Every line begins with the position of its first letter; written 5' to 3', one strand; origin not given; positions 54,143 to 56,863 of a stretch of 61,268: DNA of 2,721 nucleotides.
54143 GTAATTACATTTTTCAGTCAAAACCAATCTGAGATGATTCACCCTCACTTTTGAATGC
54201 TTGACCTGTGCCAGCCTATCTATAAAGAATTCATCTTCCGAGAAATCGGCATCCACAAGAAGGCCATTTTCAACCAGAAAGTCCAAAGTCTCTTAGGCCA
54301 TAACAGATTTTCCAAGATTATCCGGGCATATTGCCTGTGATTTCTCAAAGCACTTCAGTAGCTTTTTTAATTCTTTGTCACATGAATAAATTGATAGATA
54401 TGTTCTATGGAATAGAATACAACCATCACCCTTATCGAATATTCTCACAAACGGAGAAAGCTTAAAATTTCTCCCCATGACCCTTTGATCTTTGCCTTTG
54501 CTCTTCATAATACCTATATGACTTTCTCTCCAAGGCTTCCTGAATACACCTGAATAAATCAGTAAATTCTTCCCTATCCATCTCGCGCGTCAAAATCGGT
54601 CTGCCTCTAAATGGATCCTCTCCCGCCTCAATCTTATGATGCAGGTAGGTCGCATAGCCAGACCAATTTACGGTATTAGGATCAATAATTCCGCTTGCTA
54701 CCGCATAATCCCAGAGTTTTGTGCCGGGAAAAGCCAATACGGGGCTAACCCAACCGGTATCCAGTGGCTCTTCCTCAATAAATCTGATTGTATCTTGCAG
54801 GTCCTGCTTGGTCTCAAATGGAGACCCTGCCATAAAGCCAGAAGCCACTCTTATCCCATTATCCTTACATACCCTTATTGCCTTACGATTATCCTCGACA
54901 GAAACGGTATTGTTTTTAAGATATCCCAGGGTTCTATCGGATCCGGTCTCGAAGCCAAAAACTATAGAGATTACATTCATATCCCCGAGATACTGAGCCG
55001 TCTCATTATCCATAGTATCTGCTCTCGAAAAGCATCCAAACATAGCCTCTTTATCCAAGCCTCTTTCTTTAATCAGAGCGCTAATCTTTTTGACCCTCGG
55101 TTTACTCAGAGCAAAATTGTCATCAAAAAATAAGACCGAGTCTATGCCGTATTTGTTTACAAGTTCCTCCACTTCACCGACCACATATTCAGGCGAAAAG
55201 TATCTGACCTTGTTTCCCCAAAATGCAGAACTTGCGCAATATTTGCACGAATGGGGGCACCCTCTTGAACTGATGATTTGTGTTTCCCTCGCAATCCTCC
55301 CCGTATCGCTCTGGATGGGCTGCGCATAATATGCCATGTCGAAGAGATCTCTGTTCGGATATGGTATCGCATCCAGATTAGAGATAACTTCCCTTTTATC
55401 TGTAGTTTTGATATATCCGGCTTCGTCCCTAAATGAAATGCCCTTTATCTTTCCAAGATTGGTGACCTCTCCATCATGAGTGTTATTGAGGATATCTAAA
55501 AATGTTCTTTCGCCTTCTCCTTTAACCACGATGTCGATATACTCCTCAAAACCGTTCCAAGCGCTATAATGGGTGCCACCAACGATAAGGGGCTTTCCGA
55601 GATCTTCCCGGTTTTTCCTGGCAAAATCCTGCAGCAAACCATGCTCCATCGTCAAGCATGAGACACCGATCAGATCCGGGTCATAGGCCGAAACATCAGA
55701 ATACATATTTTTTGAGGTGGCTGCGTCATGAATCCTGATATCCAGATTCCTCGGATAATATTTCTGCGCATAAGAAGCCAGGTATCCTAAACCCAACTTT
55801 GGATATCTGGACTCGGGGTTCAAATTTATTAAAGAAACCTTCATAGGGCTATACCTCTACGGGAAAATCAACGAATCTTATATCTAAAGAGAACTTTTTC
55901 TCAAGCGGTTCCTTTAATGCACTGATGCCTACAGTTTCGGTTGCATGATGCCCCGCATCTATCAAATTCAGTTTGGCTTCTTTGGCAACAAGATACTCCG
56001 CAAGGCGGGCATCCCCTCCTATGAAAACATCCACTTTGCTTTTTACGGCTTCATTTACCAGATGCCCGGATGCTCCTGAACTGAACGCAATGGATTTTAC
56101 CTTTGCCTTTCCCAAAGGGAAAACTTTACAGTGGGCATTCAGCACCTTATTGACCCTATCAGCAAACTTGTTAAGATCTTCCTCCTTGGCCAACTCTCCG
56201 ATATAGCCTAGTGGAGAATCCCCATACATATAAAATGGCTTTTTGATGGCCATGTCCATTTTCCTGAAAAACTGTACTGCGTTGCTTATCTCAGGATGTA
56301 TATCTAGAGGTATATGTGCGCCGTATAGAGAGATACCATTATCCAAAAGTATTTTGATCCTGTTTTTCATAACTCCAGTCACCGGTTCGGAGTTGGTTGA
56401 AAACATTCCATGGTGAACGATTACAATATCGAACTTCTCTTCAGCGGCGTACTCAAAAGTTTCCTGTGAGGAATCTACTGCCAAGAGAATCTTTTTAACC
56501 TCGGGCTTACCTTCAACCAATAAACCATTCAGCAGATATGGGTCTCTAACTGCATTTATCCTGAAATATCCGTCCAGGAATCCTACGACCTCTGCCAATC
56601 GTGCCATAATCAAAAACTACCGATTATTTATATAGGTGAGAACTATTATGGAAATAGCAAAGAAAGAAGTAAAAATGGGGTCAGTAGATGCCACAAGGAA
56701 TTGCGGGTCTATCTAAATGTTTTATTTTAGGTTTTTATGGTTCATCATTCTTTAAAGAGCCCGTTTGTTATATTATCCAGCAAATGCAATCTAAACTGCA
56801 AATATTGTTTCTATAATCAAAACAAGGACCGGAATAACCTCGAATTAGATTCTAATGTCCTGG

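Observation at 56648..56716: Unlisted 22-codon ORF with an SD-like site immediately upstream of a twitch-type radical-SAM gene: candidate RiPP precursor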

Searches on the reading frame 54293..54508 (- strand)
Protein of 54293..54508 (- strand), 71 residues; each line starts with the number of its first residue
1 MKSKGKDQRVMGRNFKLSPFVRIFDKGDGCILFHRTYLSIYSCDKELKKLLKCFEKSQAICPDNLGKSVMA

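Call 4: search_protein_families(library=pfam, proteins=[window:54293-54508:-])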
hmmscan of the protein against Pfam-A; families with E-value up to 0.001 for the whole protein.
window:54293-54508:- (71 aa): 0 families

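Call 59: search_protein_families(library=pfam, proteins=[window:54293-54508:-], max_evalue=10)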
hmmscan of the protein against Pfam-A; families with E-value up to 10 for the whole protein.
window:54293-54508:- (71 aa): 0 families

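Call 67: predict_structure(protein=window:54293-54508:-)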
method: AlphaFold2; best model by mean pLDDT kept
length: 71 residues; sequences in the alignment: 1
mean_pLDDT: 60.8   pTM: 0.42
mean pLDDT of the five models: 60.8, 52.6, 42.8, 41.8, 37.6
residues with pLDDT >= 90: 0; 70-90: 22; 50-70: 30; < 50: 19
segments of 3 or more residues with pLDDT < 50: 1-11, 64-71
pLDDT, mean of each block of 10 residues (from residue 1): 41 60 73 72 76 62 45 35
secondary structure, 60 per line:
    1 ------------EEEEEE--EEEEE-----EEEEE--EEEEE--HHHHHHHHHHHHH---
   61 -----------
elements in order: E13-18 E21-25 E31-35 E38-42 H45-57

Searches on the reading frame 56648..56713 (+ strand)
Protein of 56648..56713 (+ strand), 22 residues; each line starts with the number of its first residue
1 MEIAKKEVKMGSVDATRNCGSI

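Call 79: list_cluster_members(proteins=[window:56648-56713:+, window:56636-56713:+, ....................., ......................, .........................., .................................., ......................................, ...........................])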
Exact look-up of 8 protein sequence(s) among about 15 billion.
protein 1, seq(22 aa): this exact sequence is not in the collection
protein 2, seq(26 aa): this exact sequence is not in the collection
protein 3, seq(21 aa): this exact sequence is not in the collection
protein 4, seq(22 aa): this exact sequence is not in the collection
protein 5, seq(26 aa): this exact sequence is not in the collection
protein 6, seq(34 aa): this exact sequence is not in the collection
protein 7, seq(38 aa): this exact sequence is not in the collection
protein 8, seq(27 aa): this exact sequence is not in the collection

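Call 80: search_protein_families(library=ncbifam, proteins=[window:56648-56713:+], max_evalue=10)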
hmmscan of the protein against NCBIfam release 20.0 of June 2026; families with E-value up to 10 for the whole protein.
seq(22 aa): 0 families

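Call 81: search_protein_families(library=pfam, proteins=[window:56648-56713:+], max_evalue=10)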
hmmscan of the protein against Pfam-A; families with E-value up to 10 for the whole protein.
seq(22 aa): 0 families
